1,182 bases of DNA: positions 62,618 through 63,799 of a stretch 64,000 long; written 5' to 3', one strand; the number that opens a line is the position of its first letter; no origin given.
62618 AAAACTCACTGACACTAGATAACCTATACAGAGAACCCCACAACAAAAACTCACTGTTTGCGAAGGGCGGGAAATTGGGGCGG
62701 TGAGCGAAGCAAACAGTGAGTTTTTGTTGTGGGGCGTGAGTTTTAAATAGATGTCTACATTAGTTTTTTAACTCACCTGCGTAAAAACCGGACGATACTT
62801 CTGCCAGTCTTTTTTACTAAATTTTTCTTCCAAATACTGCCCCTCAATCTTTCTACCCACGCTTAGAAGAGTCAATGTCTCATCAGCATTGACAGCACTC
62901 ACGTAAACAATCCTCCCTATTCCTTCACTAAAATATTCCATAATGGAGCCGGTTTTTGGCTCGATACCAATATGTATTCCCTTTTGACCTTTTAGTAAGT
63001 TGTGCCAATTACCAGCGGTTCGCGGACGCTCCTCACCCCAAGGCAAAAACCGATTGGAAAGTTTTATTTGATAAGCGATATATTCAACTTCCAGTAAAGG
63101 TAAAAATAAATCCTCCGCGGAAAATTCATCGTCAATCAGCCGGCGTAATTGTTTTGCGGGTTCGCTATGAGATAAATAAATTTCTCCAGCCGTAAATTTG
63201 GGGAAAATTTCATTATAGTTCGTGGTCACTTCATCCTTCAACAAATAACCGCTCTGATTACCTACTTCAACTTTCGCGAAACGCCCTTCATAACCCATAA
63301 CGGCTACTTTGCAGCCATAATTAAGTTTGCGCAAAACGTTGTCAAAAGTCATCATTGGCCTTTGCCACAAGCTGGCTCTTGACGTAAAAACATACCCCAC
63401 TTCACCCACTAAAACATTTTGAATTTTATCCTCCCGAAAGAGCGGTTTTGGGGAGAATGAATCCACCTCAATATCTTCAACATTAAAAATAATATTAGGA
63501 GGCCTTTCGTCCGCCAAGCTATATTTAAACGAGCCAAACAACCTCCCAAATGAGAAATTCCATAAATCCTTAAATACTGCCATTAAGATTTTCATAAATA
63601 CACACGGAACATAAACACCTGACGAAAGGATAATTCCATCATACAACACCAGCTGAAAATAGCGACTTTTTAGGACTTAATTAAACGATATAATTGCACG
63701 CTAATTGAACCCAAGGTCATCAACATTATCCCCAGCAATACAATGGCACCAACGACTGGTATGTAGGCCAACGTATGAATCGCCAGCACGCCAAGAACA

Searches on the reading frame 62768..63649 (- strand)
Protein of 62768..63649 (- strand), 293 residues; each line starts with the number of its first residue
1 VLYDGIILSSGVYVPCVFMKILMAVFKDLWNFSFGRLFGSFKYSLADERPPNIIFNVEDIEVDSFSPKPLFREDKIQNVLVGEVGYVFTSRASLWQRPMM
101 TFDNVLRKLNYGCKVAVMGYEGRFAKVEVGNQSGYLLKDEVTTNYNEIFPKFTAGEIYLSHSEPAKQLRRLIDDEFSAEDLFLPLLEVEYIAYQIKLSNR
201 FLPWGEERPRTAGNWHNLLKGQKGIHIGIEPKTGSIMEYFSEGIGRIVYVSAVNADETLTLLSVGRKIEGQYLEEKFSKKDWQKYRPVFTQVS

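Call 6: search_protein_families(library=pfam, proteins=[window:62768-63649:-], max_evalue=0.001)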
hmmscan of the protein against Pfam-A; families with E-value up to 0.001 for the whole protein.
window:62768-63649:- (293 aa): 0 families

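Call 51: find_encoding_contigs(protein=window:62768-63649:-, flank=10000, max_places=2)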
Protein window:62768-63649:- (293 aa): 6 contigs read that carry it; 2 places shown.
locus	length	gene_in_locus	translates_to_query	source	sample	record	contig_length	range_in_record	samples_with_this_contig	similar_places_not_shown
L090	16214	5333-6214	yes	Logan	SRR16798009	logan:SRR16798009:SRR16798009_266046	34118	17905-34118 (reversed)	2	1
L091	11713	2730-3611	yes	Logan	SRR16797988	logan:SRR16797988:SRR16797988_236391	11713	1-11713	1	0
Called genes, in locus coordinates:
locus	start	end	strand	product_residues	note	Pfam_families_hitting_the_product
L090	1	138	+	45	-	?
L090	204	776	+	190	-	-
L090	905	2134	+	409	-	PF00232:Glyco_hydro_1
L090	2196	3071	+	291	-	PF00892:EamA (faint)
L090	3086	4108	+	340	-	PF02449:Glyco_hydro_42 (faint)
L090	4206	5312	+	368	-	PF26514:DUF8173 (weak)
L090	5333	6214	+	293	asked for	-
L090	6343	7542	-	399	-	PF07690:MFS_1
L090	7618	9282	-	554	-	PF00753:Lactamase_B, PF23023:Anti-Pycsar_Apyc1 (faint), PF12706:Lactamase_B_2, PF22505:RNase_J_b_CASP, PF17770:RNase_J_C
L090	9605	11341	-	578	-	PF00496:SBP_bac_5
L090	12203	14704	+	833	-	PF13431:TPR_17 (faint), PF21033:RMD1-3 (faint), PF12895:ANAPC3 (faint), PF13414:TPR_11 (faint), PF00515:TPR_1 (faint), PF07719:TPR_2 (faint), PF13181:TPR_8 (faint), PF14559:TPR_19, +5 more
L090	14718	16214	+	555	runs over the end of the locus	PF03023:MurJ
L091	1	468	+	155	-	?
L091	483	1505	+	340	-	PF02449:Glyco_hydro_42 (faint)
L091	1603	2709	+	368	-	PF26514:DUF8173 (weak)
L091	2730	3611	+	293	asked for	-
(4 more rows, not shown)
